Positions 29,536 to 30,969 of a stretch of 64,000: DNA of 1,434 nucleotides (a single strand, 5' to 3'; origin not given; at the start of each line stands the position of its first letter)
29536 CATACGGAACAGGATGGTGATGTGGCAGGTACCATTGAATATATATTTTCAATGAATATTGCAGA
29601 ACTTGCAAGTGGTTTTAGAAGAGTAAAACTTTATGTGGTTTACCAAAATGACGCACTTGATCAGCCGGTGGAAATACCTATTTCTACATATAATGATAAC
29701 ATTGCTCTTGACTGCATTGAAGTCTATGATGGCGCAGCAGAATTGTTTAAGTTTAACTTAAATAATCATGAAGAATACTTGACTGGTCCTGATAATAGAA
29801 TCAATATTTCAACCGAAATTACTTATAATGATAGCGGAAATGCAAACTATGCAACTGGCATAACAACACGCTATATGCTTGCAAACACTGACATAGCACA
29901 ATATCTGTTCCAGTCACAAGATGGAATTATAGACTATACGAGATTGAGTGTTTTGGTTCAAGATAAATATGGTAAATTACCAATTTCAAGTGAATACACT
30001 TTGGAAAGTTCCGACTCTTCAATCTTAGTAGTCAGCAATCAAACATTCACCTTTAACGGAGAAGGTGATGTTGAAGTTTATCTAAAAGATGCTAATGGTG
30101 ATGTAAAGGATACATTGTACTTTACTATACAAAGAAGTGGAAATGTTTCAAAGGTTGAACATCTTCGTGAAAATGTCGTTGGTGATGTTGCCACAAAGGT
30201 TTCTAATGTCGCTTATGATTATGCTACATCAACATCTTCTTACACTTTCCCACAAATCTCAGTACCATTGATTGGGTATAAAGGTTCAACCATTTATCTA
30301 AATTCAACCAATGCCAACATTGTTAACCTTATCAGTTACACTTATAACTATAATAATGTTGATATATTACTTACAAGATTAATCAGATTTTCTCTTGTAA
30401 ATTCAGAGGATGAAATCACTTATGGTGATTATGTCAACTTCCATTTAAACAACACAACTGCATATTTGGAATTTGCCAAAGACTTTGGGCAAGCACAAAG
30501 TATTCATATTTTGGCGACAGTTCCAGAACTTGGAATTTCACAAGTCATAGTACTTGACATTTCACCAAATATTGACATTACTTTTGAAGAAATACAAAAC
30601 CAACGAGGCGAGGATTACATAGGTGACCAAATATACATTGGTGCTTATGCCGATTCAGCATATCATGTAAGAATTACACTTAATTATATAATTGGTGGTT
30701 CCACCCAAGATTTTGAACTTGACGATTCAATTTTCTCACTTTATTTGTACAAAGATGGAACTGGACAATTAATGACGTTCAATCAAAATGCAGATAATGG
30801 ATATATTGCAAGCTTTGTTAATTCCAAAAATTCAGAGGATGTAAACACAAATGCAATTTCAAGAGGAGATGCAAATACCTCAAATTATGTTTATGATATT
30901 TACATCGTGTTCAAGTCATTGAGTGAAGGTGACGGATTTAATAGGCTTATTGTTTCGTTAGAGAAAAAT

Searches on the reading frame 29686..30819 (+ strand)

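Call 76: search_protein_families(library=pfam, proteins=[window:29686-30819:+], max_evalue=0.1)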
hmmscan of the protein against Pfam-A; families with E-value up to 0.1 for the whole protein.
window:29686-30819:+ (378 aa): 1 family
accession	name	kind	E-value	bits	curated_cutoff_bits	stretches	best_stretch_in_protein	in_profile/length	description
PF18712.6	DUF5644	-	0.081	13.3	25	0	37-92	33-88/109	Family of unknown function (DUF5644)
